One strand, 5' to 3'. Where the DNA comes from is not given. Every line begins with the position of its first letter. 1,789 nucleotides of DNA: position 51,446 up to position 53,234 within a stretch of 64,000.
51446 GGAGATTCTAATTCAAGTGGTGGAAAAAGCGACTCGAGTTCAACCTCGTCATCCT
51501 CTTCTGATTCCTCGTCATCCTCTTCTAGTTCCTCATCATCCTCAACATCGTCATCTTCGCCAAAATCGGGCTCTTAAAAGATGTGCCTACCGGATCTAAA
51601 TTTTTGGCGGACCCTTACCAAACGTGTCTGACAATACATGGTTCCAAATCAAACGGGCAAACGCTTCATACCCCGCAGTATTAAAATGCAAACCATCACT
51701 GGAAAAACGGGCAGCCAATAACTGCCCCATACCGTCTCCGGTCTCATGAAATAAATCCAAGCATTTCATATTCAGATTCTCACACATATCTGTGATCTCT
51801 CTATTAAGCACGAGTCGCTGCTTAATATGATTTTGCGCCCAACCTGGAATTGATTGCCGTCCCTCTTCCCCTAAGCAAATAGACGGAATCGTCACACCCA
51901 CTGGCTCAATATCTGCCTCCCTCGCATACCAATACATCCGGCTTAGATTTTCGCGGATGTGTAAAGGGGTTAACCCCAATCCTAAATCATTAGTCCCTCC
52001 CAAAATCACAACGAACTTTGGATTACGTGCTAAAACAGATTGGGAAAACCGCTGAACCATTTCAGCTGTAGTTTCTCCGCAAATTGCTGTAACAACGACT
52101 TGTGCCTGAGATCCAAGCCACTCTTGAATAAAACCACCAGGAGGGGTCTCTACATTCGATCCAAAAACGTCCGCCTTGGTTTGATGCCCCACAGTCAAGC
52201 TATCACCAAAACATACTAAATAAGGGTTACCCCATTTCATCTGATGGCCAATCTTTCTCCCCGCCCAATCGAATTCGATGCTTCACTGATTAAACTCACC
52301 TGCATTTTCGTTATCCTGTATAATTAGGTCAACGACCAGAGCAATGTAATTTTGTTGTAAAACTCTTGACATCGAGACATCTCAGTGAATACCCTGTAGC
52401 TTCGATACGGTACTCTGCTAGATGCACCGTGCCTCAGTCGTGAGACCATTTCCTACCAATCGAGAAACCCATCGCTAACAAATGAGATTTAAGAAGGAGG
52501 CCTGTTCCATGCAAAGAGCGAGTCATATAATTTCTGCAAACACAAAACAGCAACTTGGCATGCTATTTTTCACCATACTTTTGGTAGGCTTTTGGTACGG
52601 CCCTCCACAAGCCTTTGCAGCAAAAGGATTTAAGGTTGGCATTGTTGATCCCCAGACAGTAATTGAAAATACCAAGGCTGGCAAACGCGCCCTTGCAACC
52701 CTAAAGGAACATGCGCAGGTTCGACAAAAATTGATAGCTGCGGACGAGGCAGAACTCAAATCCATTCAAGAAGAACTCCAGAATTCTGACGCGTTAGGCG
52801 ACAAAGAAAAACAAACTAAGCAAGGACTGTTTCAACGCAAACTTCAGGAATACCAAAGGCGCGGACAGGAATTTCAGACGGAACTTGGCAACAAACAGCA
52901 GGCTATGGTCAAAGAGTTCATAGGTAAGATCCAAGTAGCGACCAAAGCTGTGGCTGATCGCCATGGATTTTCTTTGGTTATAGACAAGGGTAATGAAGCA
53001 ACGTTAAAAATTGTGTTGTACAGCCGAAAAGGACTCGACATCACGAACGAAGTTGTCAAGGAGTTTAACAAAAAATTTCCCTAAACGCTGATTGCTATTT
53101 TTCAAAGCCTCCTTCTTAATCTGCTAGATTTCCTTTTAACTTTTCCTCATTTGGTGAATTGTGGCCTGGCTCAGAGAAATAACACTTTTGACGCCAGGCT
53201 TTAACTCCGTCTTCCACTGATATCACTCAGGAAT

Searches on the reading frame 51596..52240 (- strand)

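Call 7: search_protein_families(library=pfam, proteins=[window:51596-52240:-], max_evalue=0.01)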
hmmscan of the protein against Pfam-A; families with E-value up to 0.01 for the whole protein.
window:51596-52240:- (214 aa): 2 families
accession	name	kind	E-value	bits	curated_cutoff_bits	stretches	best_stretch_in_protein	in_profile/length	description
PF13472.12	Lipase_GDSL_2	-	6.5e-22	79.3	32.9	1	10-193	1-178/178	GDSL-like Lipase/Acylhydrolase family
PF00657.28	Lipase_GDSL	-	4.9e-12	46.9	23.6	1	8-198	1-208/208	GDSL-like Lipase/Acylhydrolase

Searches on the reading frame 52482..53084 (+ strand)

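Call 7: search_protein_families(library=pfam, proteins=[window:52482-53084:+], max_evalue=0.01)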
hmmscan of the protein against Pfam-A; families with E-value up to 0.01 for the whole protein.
window:52482-53084:+ (200 aa): 2 families
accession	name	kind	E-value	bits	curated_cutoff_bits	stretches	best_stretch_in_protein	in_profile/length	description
PF03938.19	OmpH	-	3.5e-29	102.3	32.4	1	51-194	1-140/141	Outer membrane protein (OmpH-like)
PF25366.1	RUFY4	-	0.0033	18.2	27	1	70-145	4-73/90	RUFY4-like domain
